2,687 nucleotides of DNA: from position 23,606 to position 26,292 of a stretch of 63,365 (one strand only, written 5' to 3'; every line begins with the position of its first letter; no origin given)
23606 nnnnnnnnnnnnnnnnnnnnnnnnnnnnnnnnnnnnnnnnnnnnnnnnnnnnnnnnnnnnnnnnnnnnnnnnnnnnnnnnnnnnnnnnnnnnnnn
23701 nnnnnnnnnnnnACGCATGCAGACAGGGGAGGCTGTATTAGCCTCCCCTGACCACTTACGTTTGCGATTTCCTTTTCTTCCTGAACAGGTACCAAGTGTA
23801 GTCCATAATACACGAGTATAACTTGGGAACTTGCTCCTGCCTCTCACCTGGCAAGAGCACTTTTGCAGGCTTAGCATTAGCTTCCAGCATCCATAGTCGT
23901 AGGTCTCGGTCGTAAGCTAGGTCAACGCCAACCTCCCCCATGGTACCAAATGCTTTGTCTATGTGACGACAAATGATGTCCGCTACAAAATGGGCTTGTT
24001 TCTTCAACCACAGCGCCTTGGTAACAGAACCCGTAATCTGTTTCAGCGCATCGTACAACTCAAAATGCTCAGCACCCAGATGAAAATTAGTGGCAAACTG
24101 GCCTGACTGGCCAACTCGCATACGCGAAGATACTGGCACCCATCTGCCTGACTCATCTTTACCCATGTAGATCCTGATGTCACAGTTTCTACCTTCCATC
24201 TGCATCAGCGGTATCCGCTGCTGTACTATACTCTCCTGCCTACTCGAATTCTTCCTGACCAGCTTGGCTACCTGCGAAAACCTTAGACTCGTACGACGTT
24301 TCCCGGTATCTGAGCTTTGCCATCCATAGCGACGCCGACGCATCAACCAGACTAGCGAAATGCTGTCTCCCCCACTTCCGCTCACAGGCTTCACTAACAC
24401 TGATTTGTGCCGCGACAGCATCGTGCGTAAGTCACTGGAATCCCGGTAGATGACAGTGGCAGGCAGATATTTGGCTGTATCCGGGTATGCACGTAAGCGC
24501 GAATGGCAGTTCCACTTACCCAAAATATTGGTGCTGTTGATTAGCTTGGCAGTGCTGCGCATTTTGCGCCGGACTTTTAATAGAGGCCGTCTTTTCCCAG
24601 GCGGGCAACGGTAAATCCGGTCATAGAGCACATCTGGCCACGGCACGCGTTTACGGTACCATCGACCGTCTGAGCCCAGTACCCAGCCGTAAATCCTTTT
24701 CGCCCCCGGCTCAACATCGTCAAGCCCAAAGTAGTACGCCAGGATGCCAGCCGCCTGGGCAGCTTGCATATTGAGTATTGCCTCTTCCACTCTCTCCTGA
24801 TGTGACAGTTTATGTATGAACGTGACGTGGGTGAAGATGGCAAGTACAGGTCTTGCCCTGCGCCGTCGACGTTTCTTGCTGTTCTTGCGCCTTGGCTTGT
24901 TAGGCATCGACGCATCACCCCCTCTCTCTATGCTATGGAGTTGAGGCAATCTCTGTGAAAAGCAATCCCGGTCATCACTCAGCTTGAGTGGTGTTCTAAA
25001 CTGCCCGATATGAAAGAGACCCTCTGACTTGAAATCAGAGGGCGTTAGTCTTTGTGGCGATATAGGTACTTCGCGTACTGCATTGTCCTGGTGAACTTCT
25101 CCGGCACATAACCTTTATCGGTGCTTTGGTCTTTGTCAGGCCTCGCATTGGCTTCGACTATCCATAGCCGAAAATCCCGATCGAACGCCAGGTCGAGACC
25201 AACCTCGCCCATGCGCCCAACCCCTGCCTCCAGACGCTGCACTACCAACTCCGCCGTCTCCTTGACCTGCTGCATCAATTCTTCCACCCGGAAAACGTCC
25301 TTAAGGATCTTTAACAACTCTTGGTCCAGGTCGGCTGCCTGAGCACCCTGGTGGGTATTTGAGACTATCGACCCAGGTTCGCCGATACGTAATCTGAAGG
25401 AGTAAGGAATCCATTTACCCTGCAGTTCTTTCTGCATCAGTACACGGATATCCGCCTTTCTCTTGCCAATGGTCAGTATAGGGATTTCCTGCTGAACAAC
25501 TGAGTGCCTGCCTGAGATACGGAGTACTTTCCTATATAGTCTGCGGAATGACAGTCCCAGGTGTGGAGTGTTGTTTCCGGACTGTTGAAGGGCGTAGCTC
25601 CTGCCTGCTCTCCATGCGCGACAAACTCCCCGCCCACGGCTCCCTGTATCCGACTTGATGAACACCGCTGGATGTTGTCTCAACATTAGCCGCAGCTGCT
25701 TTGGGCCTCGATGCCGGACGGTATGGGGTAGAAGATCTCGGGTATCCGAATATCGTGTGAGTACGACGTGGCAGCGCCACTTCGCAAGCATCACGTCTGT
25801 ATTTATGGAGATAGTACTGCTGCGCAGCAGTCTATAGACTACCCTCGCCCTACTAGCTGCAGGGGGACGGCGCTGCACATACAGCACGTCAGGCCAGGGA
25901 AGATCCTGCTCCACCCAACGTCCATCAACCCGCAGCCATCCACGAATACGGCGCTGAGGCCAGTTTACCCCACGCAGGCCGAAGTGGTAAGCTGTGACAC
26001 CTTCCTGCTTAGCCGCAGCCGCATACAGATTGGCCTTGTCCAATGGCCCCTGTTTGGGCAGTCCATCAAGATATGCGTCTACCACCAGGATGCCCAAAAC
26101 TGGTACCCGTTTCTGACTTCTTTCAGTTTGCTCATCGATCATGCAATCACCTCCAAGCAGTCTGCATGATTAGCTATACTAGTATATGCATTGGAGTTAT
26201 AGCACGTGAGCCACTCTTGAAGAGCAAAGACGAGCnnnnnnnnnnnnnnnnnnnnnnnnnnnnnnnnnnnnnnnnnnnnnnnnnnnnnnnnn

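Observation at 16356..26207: Candidate undescribed system: a ~10-kb island devoted entirely to making, trimming and binding peptide/muropeptide amide bonds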

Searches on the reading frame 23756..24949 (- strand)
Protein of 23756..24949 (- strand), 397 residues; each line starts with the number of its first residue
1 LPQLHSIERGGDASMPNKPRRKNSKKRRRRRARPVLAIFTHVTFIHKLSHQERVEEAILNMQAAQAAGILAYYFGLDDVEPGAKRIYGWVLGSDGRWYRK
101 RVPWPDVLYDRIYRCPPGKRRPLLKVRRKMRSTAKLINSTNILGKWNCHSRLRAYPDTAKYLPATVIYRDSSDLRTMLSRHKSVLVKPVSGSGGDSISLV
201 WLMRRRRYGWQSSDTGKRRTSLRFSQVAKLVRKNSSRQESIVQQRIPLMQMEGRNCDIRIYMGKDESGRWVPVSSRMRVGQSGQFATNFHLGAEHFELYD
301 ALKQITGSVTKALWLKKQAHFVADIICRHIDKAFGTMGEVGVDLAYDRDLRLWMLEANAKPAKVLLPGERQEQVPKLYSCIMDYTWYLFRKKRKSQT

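Call 3: search_protein_families(library=pfam, proteins=[window:23756-24949:-], max_evalue=0.01)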
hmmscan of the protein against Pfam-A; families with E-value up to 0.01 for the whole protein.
window:23756-24949:- (397 aa): 3 families
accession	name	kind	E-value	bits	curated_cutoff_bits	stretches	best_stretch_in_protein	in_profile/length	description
PF14398.11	ATPgrasp_YheCD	-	1.7e-60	204.9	26.8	1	135-388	3-255/255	YheC/D like ATP-grasp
PF14397.11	ATPgrasp_ST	-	8.7e-09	35.4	31.4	1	169-293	47-171/278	Sugar-transfer associated ATP-grasp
PF02955.21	GSH-S_ATP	-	3.6e-06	27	23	1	159-200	9-50/175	Prokaryotic glutathione synthetase, ATP-grasp domain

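Call 4: search_protein_families(library=ncbifam, proteins=[window:23756-24949:-], max_evalue=0.01)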
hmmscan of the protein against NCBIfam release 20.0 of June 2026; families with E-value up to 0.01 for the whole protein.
window:23756-24949:- (397 aa): 7 families
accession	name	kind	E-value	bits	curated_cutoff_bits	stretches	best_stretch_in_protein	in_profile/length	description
NF038074.1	fam_STM4014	hypoth_equivalog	2.2e-08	33.8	175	1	139-359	111-325/349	STM4014 family protein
NF003573.0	PRK05246.1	equivalog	7.3e-07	28.3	272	1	133-198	109-171/316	glutathione synthase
TIGR01380.1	glut_syn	equivalog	3.2e-05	23.1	299.05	1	134-199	109-171/312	glutathione synthase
TIGR00768.1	rimK_fam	subfamily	6.2e-05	22.5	143.4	0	135-200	74-141/276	RimK family alpha-L-glutamate ligase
NF040720.1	MptN_Meth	equivalog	0.00017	20.8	350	1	162-306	116-235/291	tetrahydromethanopterin:alpha-L-glutamate ligase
NF009110.0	PRK12458.1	subfamily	0.00051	19.1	408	1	137-200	124-187/349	glutathione synthetase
TIGR02291.1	rimK_rel_E_lig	hypoth_equivalog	0.00052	19.1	314.2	0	170-215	64-109/317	alpha-L-glutamate ligase-like protein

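Call 62: search_protein_families(library=padloc, proteins=[window:23756-24949:-], max_evalue=0.001)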
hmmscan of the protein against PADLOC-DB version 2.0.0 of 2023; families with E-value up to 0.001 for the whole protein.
window:23756-24949:- (397 aa): 0 families

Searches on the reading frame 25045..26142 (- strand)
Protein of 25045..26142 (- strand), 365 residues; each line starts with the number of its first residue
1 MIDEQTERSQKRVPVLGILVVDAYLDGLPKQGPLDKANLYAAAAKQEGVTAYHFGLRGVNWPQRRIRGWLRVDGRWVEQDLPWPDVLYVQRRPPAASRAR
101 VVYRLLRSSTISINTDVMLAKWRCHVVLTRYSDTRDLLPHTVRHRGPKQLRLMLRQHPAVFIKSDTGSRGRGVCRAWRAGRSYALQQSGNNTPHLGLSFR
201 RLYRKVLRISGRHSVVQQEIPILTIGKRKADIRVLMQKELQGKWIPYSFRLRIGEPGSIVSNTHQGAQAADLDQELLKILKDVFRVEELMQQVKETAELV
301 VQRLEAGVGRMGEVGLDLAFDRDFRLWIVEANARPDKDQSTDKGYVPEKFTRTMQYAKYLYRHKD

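Call 3: search_protein_families(library=pfam, proteins=[window:25045-26142:-], max_evalue=0.01)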
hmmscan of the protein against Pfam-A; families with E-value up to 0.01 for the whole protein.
window:25045-26142:- (365 aa): 2 families
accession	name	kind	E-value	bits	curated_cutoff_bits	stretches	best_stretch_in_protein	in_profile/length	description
PF14398.11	ATPgrasp_YheCD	-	2.6e-55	187.9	26.8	1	113-360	5-255/255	YheC/D like ATP-grasp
PF14397.11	ATPgrasp_ST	-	9.4e-06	25.5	31.4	0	148-274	50-178/278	Sugar-transfer associated ATP-grasp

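Call 4: search_protein_families(library=ncbifam, proteins=[window:25045-26142:-], max_evalue=0.01)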
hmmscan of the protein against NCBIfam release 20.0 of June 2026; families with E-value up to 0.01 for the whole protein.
window:25045-26142:- (365 aa): 1 family
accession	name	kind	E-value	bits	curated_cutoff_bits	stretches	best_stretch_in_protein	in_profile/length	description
NF038074.1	fam_STM4014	hypoth_equivalog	0.0034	16.8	175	0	117-176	113-174/349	STM4014 family protein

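Call 43: search_solved_structures(query=window:25045-26142:-, max_evalue=0.01, show_alignments=0)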
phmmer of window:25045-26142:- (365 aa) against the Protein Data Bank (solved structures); distinct sequences matched with E-value up to 0.01: 0.

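Call 49: find_homologous_proteins(query=window:25045-26142:-, max_evalue=0.00001)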
Query window:25045-26142:- (365 aa): 8 proteins with E <= 0.00001 among 4795 candidates.
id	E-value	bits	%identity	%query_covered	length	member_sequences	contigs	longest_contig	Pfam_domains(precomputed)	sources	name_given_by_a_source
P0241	4.6e-244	827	100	100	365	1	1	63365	PF14398.12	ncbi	-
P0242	4.9e-175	600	73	99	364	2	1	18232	PF14398.12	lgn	-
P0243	5.2e-56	208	37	96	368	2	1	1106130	PF14398.12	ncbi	ncbi:MAG: YheC/YheD family protein [Bacillota bacterium]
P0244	1.2e-21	95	26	86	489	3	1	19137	PF14398.12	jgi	-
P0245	2.4e-20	91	29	74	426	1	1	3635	PF14397.12,PF14398.12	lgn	-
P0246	4.2e-20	90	28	74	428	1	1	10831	PF14398.12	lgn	-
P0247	4.3e-20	90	27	96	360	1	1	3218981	PF14397.12,PF14398.12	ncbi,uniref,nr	ncbi:YheC/YheD family endospore coat-associated protein [Heliorestis convoluta]|uniref:YheC/YheD fam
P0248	3.6e-18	84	24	87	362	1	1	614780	PF14397.12,PF14398.12,PF03133.21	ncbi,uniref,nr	ncbi:YheC/YheD family protein [Heliorestis acidaminivorans]|uniref:YheC/YheD family protein n=1 Tax=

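Call 50: find_encoding_contigs(protein=P0243, flank=10000, max_places=2)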
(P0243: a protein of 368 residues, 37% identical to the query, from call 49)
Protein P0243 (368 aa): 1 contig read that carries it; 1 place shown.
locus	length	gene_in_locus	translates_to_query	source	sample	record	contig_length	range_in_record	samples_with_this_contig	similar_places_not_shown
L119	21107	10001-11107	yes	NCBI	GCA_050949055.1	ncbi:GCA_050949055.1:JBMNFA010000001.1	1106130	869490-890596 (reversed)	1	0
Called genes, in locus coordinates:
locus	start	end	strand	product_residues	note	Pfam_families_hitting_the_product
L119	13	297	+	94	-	-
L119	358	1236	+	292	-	PF05192:MutS_III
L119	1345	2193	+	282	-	PF00488:MutS_V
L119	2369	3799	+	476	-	PF01546:Peptidase_M20 (weak), PF07687:M20_dimer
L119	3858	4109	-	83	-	PF00269:SASP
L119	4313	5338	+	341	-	PF01636:APH, PF27663:Spore_coat_YutH (faint)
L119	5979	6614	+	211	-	PF20706:GT4-conflict, PF00534:Glycos_transf_1, PF13692:Glyco_trans_1_4, PF13524:Glyco_trans_1_2 (weak)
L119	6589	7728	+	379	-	PF13439:Glyco_transf_4, PF13579:Glyco_trans_4_4, PF13524:Glyco_trans_1_2 (faint), PF20706:GT4-conflict, PF00534:Glycos_transf_1, PF13692:Glyco_trans_1_4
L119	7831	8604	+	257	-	PF03133:TTL (faint), PF14398:ATPgrasp_YheCD, PF14397:ATPgrasp_ST (weak)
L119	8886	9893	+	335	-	PF01073:3Beta_HSD, PF01370:Epimerase, PF04321:RmlD_sub_bind (faint), PF07993:NAD_binding_4 (faint), PF13460:NAD_binding_10, PF16363:GDP_Man_Dehyd (weak)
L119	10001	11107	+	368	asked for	PF14398:ATPgrasp_YheCD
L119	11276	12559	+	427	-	-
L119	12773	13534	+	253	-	PF08281:Sigma70_r4_2 (faint), PF00196:GerE, PF09860:DUF2087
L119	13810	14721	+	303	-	PF00581:Rhodanese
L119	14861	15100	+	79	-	-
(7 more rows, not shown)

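Call 62: search_protein_families(library=padloc, proteins=[window:25045-26142:-], max_evalue=0.001)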
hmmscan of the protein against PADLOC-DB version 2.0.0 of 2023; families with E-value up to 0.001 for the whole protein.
window:25045-26142:- (365 aa): 0 families

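Call 78: predict_structure(alignment_id=A4)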
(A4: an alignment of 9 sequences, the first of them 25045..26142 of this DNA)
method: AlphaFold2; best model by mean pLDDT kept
length: 365 residues; sequences in the alignment: 9
mean_pLDDT: 84.1   pTM: 0.78
mean pLDDT of the five models: 84.1, 82.9, 82.9, 82.0, 78.7
residues with pLDDT >= 90: 159; 70-90: 159; 50-70: 29; < 50: 18
segments of 3 or more residues with pLDDT < 50: 1-10, 335-342
pLDDT, mean of each block of 10 residues (from residue 1): 37 85 85 79 89 92 90 91 88 76 87 70 91 94 92 95 80 89 89 91 88 87 89 85 83 86 74 92 95 95 87 87 92 55 61 84 75
secondary structure, 60 per line:
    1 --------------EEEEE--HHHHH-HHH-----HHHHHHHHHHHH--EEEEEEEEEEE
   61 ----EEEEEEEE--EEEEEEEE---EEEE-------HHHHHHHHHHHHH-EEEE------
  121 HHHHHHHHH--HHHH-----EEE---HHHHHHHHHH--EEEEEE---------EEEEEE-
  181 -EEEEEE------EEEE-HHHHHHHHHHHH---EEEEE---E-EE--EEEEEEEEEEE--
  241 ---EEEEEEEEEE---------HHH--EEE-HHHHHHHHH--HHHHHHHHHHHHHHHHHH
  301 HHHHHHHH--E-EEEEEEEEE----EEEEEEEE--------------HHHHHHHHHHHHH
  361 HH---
elements in order: E15-19 H22-26 H36-47 E50-60 E65-72 E75-82 E86-89 H97-109 E111-114 H121-129 H132-135 E141-143 H147-156 E159-164 E174-179 E182-187 E194-197 H199-210 E214-218 E228-238 E244-253 E268-270 H272-280 H283-308 E313-321 E326-333 H348-362

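Call 81: fold_search(model_id=the predicted structure, library=pdb)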
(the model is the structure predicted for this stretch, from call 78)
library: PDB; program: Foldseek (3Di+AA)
matches with E <= 10: 1068; with E <= 0.001: 608
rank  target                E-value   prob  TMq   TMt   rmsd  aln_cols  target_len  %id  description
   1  1gsa                  5.4e-13  1.00  0.52  0.59   6.8       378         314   16  STRUCTURE OF GLUTATHIONE SYNTHETASE COMPLEXED WITH ADP AND GLUTATHIONE (released 1996-06-20)
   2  1glv                  1.7e-11  1.00  0.49  0.57   7.1       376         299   15  THREE-DIMENSIONAL STRUCTURE OF THE GLUTATHIONE SYNTHETASE FROM ESCHERICHIA COLI B AT 2.0 ANGSTROMS RESOLUTION (released 1994-01-31)
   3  3lwb_A                1.8e-11  1.00  0.51  0.56   6.5       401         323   14  Crystal Structure of apo D-alanine:D-alanine Ligase (Ddl) from Mycobacterium tuberculosis (released 2010-03-09)
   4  5zct_A                4.1e-11  1.00  0.55  0.66   6.0       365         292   17  The crystal structure of the poly-alpha-L-glutamate peptides synthetase RimK at 2.05 angstrom resolution. (released 2018-07-25)
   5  5zk6                  4.6e-11  1.00  0.50  0.60   7.5       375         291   16  Crystal structure of RimK complexed with RpsF (released 2019-03-27)
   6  3i12_A                6.6e-11  1.00  0.50  0.51   8.8       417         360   12  The crystal structure of the D-alanyl-alanine synthetase A from Salmonella enterica subsp. enterica serovar Typhimuriu (released 2009-08-18)
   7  7mgv_A                6.6e-11  1.00  0.42  0.45  10.7       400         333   10  Chryseobacterium gregarium RiPP-associated ATP-grasp ligase in complex with ADP, and a leader and core peptide (released 2021-06-23)
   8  2i80_A                8.8e-11  1.00  0.47  0.49   7.6       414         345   12  Allosteric inhibition of Staphylococcus aureus D-alanine:D-alanine ligase revealed by crystallographic studies (released 2006-09-26)
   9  3vpb_A                9.4e-11  1.00  0.48  0.60   7.4       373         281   16  ArgX from Sulfolobus tokodaii complexed with LysW/Glu/ADP/Mg/Zn/Sulfate (released 2013-02-27)
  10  3q1k_A                1.1e-10  1.00  0.49  0.50   8.9       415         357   12  The Crystal Structure of the D-alanyl-alanine Synthetase A from Salmonella enterica Typhimurium Complexed with ADP (released 2011-01-12)
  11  2glt                  1.2e-10  1.00  0.49  0.58   6.7       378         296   14  STRUCTURE OF ESCHERICHIA COLI GLUTATHIONE SYNTHETASE AT PH 6.0. (released 1995-07-31)
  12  3vpb_B                2.0e-10  1.00  0.48  0.59   7.5       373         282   15  ArgX from Sulfolobus tokodaii complexed with LysW/Glu/ADP/Mg/Zn/Sulfate (released 2013-02-27)
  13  3se7_C                2.1e-10  1.00  0.47  0.51   8.8       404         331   10  ancient VanA (released 2011-09-14)
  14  3rfc                  2.1e-10  1.00  0.48  0.50   8.6       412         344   13  Crystal structure of D-alanine-D-alanine ligase A from Xanthomonas oryzae pathovar oryzae with ADP (released 2011-05-04)
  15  3se7_D                2.1e-10  1.00  0.42  0.47   9.2       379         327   10  ancient VanA (released 2011-09-14)
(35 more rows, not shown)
